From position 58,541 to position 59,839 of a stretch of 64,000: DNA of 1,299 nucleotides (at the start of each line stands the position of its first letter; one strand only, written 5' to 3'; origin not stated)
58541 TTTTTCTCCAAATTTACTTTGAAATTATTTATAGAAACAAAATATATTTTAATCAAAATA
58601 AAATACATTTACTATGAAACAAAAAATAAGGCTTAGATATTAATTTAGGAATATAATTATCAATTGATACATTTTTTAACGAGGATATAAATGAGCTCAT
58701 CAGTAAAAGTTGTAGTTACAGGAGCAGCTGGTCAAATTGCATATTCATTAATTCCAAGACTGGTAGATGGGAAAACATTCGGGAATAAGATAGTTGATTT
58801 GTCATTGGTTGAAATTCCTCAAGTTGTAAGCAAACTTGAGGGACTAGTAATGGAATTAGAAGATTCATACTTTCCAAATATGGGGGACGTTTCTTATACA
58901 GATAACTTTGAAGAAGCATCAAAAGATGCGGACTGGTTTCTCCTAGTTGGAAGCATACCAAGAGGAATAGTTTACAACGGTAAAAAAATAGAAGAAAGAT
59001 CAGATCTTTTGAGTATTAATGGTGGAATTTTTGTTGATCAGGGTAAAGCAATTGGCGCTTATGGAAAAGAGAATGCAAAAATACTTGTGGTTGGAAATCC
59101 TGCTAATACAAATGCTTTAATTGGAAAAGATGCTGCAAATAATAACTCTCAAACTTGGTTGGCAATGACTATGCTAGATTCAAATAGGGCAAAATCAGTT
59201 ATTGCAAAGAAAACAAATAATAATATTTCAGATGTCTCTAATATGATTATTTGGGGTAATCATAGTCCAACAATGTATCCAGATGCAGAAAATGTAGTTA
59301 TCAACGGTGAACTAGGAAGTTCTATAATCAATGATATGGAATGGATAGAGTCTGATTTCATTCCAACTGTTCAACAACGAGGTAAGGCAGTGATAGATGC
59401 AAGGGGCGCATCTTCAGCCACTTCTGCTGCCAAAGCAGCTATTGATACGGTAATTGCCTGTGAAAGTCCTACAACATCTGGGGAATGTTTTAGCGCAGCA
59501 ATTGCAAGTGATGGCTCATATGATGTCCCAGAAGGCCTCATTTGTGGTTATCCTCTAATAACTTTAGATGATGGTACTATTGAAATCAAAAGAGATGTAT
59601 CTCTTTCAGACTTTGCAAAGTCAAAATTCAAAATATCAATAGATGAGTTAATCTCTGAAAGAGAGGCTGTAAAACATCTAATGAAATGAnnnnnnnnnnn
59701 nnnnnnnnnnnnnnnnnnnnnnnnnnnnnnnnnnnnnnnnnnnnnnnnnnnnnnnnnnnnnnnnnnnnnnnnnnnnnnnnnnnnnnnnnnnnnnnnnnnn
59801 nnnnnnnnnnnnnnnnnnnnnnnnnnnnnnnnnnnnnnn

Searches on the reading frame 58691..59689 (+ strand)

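Call 36: search_protein_families(library=ncbifam, max_evalue=1e-10, proteins=[window:58691-59689:+])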
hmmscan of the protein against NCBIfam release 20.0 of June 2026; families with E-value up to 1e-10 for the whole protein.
window:58691-59689:+ (332 aa): 7 families
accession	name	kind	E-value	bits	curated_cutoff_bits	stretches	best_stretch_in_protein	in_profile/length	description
NF003916.0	PRK05442.1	equivalog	1.3e-114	382.6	271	1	2-331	3-327/328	malate dehydrogenase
TIGR01759.1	MalateDH-SF1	subfamily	3.2e-107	358.3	345.65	1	3-327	2-327/327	malate dehydrogenase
TIGR01758.1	MDH_euk_cyt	equivalog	2.2e-86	290.3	470.4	1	6-326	1-321/324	malate dehydrogenase, NAD-dependent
TIGR01757.1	Malate-DH_plant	equivalog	1e-81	274.5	598.3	1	4-331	44-368/387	malate dehydrogenase, NADP-dependent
TIGR01756.1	LDH_protist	equivalog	2e-58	198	486.25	1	23-328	4-310/313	lactate dehydrogenase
NF004863.0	PRK06223.1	subfamily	6.2e-22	78.1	283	1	6-329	5-309/313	malate dehydrogenase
TIGR01772.1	MDH_euk_gproteo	equivalog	2.1e-12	46.9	273.05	1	6-254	1-234/313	malate dehydrogenase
